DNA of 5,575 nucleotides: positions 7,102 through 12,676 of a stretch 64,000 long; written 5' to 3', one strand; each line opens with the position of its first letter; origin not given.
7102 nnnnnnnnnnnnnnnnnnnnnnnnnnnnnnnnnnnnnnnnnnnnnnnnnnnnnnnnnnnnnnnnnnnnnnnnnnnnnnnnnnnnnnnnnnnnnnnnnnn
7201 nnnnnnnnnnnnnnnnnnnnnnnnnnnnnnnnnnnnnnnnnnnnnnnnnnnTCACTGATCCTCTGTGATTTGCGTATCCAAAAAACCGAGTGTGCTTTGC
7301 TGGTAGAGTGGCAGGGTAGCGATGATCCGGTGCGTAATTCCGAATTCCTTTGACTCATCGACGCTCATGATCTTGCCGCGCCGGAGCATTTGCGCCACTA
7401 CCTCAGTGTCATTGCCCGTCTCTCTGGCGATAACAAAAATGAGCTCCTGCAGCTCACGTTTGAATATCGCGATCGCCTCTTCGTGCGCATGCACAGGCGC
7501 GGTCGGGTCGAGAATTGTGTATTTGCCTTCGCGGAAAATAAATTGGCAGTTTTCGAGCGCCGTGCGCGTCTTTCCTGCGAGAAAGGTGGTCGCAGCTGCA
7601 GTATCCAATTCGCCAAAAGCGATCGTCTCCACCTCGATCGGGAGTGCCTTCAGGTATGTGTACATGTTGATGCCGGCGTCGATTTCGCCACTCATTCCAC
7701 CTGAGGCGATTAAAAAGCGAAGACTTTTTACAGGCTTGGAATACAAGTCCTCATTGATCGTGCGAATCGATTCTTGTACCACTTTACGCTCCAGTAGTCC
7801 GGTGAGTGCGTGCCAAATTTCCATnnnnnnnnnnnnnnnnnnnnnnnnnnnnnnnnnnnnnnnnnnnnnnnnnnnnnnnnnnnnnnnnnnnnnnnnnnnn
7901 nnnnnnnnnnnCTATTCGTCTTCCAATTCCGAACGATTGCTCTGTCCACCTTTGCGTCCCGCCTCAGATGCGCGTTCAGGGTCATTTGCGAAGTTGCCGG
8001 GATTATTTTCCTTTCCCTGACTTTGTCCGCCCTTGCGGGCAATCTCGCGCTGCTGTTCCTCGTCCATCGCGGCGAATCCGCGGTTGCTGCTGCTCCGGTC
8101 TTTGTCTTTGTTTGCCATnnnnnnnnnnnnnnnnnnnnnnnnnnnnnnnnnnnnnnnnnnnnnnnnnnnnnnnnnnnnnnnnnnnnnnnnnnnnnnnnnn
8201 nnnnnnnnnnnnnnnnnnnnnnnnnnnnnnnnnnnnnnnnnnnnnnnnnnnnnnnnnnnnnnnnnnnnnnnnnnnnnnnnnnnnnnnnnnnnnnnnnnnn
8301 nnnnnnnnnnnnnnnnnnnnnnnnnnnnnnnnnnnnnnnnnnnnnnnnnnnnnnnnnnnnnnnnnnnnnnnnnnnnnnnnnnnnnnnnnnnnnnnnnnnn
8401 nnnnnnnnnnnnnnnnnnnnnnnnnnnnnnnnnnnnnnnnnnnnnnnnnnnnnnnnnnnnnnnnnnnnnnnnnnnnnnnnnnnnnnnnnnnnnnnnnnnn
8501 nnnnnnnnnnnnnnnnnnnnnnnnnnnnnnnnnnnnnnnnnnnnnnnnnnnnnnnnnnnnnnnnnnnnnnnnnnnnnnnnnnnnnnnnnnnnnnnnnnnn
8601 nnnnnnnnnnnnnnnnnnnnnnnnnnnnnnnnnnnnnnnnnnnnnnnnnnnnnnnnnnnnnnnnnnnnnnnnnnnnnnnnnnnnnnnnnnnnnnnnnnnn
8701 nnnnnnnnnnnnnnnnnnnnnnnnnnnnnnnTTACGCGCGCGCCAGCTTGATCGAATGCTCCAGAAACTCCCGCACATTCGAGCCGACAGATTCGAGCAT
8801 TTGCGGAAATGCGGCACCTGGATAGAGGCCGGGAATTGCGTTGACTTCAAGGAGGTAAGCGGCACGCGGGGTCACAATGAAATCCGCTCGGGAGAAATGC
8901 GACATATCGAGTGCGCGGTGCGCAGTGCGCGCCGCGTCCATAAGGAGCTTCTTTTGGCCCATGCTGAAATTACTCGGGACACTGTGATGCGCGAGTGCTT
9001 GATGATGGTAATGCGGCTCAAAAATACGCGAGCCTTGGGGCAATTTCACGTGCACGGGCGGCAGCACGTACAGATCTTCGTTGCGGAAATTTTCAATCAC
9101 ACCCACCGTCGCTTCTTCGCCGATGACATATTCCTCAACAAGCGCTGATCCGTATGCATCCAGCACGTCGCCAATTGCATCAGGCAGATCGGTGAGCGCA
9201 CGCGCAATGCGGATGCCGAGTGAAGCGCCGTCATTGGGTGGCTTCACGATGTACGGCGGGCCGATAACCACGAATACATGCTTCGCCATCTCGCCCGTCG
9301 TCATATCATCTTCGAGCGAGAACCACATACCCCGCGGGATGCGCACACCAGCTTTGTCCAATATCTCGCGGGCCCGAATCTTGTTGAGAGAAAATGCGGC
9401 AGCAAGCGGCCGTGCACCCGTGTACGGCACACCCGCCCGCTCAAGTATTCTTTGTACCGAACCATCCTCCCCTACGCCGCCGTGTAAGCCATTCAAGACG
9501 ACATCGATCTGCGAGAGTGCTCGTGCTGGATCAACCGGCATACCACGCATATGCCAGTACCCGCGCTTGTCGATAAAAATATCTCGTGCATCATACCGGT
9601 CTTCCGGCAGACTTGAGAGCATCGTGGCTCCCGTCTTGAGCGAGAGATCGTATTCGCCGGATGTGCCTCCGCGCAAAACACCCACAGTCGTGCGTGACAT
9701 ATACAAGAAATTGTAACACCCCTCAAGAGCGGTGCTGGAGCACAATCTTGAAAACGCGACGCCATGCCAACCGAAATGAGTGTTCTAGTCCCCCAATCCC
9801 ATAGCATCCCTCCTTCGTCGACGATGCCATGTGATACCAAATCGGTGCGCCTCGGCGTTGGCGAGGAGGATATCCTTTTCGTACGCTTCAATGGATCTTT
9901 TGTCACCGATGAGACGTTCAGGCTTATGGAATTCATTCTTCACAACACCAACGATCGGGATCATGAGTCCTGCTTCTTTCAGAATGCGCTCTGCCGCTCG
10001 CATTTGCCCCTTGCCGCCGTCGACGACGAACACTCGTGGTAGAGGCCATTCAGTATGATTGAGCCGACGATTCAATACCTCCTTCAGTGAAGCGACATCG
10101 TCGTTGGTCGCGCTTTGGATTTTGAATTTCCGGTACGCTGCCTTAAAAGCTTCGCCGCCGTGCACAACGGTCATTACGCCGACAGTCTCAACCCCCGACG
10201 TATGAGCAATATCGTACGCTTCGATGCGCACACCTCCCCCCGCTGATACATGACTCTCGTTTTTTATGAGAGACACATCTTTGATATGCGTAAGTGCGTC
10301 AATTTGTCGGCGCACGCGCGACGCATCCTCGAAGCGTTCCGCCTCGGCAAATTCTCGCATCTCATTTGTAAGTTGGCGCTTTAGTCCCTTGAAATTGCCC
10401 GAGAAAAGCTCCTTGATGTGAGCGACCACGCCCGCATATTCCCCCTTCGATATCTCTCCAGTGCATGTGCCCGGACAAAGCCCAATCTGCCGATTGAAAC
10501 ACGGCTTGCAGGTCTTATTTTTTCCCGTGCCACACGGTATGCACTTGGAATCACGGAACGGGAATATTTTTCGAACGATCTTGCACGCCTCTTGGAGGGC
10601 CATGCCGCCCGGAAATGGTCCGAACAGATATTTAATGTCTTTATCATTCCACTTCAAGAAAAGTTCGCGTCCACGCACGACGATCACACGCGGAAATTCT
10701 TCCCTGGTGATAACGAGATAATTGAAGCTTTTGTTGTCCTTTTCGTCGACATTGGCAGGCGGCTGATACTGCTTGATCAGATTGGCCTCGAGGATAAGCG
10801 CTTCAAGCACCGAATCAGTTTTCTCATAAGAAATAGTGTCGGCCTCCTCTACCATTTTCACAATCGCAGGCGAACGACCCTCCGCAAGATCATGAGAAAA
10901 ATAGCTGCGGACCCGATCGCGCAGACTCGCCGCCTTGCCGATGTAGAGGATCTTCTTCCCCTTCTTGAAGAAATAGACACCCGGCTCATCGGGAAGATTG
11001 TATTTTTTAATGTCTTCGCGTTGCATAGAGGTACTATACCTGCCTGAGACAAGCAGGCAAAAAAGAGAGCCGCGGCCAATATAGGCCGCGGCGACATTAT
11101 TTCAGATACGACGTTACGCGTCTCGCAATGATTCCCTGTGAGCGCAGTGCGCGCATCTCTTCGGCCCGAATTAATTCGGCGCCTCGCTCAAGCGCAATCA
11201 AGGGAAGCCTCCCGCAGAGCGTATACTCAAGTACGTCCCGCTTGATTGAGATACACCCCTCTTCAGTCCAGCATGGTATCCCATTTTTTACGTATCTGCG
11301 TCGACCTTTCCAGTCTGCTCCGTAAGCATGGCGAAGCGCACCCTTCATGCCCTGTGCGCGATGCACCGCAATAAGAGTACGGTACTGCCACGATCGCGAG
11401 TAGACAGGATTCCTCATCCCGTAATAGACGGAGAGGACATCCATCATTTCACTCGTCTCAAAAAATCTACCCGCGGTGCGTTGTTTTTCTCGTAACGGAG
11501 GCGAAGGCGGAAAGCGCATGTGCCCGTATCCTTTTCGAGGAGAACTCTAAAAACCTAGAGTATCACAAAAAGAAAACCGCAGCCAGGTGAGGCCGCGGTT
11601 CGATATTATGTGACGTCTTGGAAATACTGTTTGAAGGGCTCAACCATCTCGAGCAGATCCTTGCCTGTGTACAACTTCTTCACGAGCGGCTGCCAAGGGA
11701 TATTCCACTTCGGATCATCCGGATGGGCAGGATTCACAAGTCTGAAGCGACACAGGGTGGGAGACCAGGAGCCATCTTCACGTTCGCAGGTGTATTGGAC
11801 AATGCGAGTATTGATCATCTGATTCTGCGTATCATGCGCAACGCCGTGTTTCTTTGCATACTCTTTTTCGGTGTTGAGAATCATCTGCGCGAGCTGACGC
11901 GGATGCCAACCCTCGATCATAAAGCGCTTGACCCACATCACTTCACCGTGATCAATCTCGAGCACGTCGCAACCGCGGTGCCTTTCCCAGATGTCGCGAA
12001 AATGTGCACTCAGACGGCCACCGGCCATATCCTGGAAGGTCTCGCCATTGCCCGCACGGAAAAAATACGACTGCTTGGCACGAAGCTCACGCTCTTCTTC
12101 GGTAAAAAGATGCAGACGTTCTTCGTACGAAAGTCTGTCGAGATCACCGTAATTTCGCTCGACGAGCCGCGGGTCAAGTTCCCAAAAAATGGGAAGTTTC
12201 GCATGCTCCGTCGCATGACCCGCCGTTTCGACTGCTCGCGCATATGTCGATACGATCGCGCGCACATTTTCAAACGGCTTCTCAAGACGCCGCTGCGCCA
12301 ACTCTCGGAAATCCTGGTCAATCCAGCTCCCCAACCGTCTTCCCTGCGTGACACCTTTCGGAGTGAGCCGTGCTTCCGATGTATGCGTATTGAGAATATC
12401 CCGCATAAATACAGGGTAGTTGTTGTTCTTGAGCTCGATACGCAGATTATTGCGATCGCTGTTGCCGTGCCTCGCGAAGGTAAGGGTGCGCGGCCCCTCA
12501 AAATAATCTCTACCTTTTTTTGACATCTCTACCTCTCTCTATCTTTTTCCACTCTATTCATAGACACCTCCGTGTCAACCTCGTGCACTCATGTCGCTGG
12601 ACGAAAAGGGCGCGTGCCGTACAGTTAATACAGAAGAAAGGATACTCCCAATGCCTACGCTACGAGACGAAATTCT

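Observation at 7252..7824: Orphan ClpP homologue with substituted catalytic Ser and His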

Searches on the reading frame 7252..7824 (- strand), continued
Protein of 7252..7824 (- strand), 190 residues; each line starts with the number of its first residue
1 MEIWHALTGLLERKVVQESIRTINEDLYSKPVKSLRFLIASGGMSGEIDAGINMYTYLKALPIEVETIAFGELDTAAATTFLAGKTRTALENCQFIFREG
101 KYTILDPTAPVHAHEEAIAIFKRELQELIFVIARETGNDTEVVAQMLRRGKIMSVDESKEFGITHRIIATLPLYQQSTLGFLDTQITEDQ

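Call 51: find_encoding_contigs(protein=P0297, flank=6000, max_places=1)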
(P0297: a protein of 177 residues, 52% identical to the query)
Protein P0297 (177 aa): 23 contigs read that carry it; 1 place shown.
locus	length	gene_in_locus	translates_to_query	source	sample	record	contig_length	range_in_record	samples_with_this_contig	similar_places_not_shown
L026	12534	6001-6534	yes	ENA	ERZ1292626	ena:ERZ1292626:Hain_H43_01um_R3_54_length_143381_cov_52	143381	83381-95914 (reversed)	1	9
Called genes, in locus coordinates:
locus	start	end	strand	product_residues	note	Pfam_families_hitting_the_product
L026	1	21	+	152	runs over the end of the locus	PF00411:Ribosomal_S11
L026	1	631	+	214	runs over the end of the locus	PF00163:Ribosomal_S4, PF01479:S4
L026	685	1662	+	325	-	PF01193:RNA_pol_L, PF01000:RNA_pol_A_bac, PF03118:RNA_pol_A_CTD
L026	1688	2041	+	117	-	PF01196:Ribosomal_L17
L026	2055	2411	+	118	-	PF00572:Ribosomal_L13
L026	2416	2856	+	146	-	PF00380:Ribosomal_S9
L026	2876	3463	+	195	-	PF01025:GrpE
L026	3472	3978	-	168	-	PF20803:PaaX_M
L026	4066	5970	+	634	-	PF00012:HSP70, PF06723:MreB_Mbl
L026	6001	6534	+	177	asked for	PF00574:CLP_protease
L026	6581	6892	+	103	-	-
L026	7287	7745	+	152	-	PF02452:PemK_toxin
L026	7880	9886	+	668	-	PF02534:T4SS-DNA_transf (faint), PF01935:DUF87, PF10412:TrwB_AAD_bind, PF12696:TraG-D_C (weak), PF23477:zf_Tbcl_2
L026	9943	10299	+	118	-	PF18924:DUF5674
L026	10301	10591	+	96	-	-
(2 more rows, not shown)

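Call 61: find_encoding_contigs(protein=P0004, flank=8000, max_places=1)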
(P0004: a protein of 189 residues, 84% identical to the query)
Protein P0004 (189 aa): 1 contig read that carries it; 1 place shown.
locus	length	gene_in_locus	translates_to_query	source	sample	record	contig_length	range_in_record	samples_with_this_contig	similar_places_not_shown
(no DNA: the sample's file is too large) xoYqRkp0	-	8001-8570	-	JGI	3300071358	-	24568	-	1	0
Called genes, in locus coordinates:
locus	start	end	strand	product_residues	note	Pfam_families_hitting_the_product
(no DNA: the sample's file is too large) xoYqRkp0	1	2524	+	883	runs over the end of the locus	PF00005:ABC_tran (faint), PF02463:SMC_N (faint), PF13555:AAA_29 (faint), PF13304:AAA_21 (faint), PF17760:UvrA_inter, PF00684:DnaJ_CXXCXGXG (faint)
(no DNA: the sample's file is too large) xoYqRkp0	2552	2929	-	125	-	-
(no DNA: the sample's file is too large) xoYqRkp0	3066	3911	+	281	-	PF00300:His_Phos_1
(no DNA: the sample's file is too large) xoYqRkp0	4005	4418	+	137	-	-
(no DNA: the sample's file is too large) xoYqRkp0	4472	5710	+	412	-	PF01541:GIY-YIG (faint), PF02151:UVR (faint), PF27096:UvrC_M, PF08459:UvrC_RNaseH_dom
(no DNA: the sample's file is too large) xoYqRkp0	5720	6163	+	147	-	-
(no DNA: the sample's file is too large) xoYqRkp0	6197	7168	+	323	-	PF01820:Dala_Dala_lig_N, PF02655:ATP-grasp_3 (faint), PF07478:Dala_Dala_lig_C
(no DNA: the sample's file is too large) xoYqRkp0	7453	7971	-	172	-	-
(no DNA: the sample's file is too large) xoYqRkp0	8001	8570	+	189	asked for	PF00574:CLP_protease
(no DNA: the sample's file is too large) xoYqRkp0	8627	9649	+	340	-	PF00274:Glycolytic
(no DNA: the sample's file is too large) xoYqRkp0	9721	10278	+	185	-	PF04542:Sigma70_r2, PF07638:Sigma70_ECF (weak), PF08281:Sigma70_r4_2, PF04545:Sigma70_r4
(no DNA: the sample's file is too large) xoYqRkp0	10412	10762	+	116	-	PF00076:RRM_1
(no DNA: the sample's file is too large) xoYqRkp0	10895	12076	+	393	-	PF18915:DUF5667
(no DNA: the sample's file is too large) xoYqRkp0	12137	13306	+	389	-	-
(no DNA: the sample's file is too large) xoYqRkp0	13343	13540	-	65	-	-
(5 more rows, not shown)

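Call 62: find_encoding_contigs(protein=P0003, flank=4000, max_places=1)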
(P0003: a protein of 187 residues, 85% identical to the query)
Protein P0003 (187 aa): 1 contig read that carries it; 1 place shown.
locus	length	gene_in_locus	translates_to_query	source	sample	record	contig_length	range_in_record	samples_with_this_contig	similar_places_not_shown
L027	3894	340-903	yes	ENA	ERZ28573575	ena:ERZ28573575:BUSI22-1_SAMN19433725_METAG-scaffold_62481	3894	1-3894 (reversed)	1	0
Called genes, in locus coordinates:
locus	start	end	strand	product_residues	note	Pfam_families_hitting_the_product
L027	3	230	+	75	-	?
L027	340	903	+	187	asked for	PF00574:CLP_protease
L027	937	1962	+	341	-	PF00274:Glycolytic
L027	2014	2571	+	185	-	PF04542:Sigma70_r2 (weak), PF08281:Sigma70_r4_2, PF04545:Sigma70_r4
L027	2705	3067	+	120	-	PF00076:RRM_1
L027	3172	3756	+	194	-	-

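Call 63: find_encoding_contigs(protein=P0002, flank=4000, max_places=1)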
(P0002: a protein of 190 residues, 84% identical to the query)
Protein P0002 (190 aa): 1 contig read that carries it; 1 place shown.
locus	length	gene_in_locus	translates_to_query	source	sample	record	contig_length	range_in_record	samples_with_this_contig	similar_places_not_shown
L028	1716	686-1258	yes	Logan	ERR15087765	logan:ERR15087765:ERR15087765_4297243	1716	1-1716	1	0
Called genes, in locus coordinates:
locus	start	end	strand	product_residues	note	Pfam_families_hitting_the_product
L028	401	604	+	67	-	PF10685:KGG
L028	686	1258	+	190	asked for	PF00574:CLP_protease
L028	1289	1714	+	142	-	?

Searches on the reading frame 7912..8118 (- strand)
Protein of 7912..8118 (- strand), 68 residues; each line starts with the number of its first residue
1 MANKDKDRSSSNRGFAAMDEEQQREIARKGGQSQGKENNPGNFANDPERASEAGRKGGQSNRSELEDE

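Call 10: search_protein_families(library=pfam, proteins=[window:7912-8118:-], max_evalue=0.001)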
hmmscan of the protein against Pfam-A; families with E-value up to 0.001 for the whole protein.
window:7912-8118:- (68 aa): 1 family
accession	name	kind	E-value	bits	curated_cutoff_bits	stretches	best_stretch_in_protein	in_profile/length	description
PF10685.14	KGG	-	3.2e-19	69.2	20.4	2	42-60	1-20/22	Stress-induced bacterial acidophilic repeat motif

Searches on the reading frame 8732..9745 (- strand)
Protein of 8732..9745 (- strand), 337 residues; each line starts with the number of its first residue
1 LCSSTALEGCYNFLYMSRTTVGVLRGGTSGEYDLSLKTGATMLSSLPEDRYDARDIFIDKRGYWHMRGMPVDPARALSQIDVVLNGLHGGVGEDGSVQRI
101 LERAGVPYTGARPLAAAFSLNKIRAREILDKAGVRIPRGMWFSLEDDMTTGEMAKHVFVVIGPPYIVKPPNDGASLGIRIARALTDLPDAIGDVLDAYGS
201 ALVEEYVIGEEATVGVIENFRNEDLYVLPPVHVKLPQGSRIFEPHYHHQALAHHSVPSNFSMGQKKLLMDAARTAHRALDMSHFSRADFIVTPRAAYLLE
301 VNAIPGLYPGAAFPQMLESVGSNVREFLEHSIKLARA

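Call 10: search_protein_families(library=pfam, proteins=[window:8732-9745:-], max_evalue=0.001)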
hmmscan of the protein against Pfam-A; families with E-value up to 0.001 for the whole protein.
window:8732-9745:- (337 aa): 3 families
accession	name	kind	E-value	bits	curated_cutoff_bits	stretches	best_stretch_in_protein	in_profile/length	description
PF07478.18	Dala_Dala_lig_C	-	3.1e-25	89.3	24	1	130-329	3-200/204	D-ala D-ala ligase C-terminus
PF01820.27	Dala_Dala_lig_N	-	1.6e-19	71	34.6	2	74-111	84-121/121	D-ala D-ala ligase N-terminus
PF02655.19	ATP-grasp_3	-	1.2e-05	25.9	23.2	1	121-303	3-155/160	ATP-grasp domain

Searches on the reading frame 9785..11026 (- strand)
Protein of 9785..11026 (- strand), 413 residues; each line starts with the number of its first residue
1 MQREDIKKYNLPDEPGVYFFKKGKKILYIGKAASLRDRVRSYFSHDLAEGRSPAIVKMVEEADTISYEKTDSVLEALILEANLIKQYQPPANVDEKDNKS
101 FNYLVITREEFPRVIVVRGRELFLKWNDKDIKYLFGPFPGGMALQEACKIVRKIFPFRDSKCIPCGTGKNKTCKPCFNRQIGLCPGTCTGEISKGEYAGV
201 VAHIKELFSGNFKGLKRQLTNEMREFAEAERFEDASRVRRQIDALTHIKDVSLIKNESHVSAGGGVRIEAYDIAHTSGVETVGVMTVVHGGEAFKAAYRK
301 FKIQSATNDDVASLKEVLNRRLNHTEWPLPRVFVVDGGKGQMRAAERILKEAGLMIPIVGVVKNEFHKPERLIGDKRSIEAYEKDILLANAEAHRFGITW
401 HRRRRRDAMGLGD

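Call 10: search_protein_families(library=pfam, proteins=[window:9785-11026:-], max_evalue=0.001)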
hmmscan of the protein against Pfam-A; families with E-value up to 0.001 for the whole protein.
window:9785-11026:- (413 aa): 3 families
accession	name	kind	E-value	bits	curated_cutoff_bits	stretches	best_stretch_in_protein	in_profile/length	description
PF08459.17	UvrC_RNaseH_dom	-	2.6e-32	112.3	22.3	1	267-379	12-135/159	UvrC RNAse H endonuclease domain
PF02151.25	UVR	-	6.2e-08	32.6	21.5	1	215-245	3-33/36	UvrB/uvrC motif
PF01541.30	GIY-YIG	-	2.3e-06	28.2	22.6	1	16-89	3-74/78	GIY-YIG catalytic domain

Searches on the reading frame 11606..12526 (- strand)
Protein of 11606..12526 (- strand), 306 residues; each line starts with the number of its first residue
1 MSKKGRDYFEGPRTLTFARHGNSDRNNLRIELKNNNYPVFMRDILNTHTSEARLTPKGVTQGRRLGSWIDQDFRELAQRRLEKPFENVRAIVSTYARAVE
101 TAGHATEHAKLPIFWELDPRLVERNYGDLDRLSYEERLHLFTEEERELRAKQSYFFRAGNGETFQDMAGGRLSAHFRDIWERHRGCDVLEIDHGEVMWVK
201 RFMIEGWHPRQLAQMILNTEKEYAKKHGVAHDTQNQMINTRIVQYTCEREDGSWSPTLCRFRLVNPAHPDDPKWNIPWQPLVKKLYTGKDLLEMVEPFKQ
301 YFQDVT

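Call 21: search_protein_families(library=pfam, proteins=[window:11606-12526:-], max_evalue=0.00001)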
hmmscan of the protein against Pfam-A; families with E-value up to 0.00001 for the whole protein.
window:11606-12526:- (306 aa): 1 family
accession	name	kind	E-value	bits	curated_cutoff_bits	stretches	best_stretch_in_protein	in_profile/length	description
PF00300.27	His_Phos_1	-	8.3e-16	58.7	21.7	1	52-216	23-170/194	Histidine phosphatase superfamily (branch 1)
